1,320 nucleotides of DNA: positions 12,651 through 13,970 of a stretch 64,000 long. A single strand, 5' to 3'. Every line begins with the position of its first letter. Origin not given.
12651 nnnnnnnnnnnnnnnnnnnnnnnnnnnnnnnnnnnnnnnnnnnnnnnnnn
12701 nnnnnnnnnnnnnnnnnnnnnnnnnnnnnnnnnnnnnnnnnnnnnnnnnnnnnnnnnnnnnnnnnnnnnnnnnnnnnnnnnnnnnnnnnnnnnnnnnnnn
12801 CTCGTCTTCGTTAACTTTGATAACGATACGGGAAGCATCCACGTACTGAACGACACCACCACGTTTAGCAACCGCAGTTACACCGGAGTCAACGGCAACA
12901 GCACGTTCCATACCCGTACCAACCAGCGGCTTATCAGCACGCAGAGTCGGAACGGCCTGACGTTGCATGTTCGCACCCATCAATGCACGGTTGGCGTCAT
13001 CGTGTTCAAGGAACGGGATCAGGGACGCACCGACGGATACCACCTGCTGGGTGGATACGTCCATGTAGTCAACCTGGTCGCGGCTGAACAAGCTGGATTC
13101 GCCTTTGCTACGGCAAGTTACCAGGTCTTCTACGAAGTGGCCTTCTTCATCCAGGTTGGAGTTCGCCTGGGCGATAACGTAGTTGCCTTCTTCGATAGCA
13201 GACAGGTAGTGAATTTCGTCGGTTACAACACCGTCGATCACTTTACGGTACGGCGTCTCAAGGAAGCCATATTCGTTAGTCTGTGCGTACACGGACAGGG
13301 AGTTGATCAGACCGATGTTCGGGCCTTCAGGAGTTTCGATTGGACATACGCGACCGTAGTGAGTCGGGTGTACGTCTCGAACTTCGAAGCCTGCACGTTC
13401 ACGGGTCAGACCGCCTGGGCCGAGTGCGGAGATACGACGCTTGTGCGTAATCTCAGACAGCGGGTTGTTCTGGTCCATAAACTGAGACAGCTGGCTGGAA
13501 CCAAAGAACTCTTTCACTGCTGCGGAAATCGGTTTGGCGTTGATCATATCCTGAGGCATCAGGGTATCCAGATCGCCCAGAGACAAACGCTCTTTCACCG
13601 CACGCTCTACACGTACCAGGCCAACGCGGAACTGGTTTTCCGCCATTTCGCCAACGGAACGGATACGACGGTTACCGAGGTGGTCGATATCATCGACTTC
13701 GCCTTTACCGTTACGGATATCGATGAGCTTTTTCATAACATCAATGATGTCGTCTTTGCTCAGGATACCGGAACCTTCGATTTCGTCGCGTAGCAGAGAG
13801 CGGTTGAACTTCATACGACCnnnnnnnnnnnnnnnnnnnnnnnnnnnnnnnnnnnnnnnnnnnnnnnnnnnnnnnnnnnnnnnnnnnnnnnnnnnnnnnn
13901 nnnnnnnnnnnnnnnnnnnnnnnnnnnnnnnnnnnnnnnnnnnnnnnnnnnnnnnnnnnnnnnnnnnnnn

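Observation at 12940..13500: rpoB rifampicin-resistance determining region is wild type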

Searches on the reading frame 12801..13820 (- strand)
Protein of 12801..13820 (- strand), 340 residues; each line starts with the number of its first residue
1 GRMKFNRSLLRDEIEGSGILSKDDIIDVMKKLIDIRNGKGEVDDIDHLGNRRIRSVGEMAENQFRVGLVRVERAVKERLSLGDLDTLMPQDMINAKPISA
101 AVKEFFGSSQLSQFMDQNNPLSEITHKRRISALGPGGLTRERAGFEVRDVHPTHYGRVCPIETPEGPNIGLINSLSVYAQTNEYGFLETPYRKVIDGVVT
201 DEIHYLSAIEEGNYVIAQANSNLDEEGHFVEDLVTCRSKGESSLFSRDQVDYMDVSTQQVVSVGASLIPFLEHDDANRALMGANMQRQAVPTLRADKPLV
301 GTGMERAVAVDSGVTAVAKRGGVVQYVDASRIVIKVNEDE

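Call 17: search_solved_structures(query=window:12801-13820:-, max_evalue=1e-20, show_alignments=0)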
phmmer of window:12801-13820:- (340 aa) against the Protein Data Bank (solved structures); distinct sequences matched with E-value up to 1e-20: 54.
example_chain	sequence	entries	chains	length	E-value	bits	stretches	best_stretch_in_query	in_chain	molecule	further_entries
7mkn_C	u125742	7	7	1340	1.9e-221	736.9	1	1-340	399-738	DNA-directed RNA polymerase subunit beta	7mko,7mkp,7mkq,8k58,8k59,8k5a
6awb_03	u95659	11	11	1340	1.9e-221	736.9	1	1-340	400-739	DNA-directed RNA polymerase subunit beta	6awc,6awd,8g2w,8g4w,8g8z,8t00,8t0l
6n4c_C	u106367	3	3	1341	1.9e-221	736.9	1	1-340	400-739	DNA-directed RNA polymerase subunit beta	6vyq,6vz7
8g7e_I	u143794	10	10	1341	1.9e-221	736.9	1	1-340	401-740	DNA-directed RNA polymerase subunit beta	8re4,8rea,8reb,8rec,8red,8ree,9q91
10ma_I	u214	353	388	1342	1.9e-221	736.9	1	1-340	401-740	DNA-directed RNA polymerase subunit beta | Escherichia coli RNA polymerase beta subunit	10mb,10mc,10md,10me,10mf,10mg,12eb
8hkc_C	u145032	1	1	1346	1.9e-221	736.9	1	1-340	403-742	DNA-directed RNA polymerase subunit beta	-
5uaq_C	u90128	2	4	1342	1.2e-220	734.3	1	1-340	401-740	DNA-directed RNA polymerase subunit beta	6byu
5uaj_C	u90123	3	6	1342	1.2e-220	734.3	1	1-340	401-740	DNA-directed RNA polymerase subunit beta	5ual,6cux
3lu0_C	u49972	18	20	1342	3.3e-220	732.9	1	1-340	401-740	DNA-directed RNA polymerase subunit beta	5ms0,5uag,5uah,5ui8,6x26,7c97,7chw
9gdo_C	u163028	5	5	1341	1.3e-185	619.2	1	1-340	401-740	DNA-directed RNA polymerase subunit beta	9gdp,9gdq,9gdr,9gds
7xya_C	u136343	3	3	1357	1.2e-170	570.1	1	1-340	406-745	DNA-directed RNA polymerase subunit beta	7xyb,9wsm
7f0r_C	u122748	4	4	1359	1.2e-170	570.1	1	1-340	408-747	DNA-directed RNA polymerase subunit beta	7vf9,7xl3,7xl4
6j9e_C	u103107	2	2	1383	2.2e-157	526.5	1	22-340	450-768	DNA-directed RNA polymerase subunit beta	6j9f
6wmp_C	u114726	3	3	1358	1.2e-151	507.6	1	1-338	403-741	DNA-directed RNA polymerase subunit beta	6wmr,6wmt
7ye1_C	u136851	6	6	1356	1.6e-147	494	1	1-339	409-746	DNA-directed RNA polymerase subunit beta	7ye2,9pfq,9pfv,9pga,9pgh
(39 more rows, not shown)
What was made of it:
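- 10992..15020 (-): rpoB, RNA polymerase beta subunit, 1342 aa. Matches solved E. coli RNAP beta chains at E=1.9e-221 (call 17).
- On Bacterial RNA polymerase beta subunit (RpoB): Residues 401-740 match E. coli RNAP beta chains at E=1.9e-221 (call 17).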
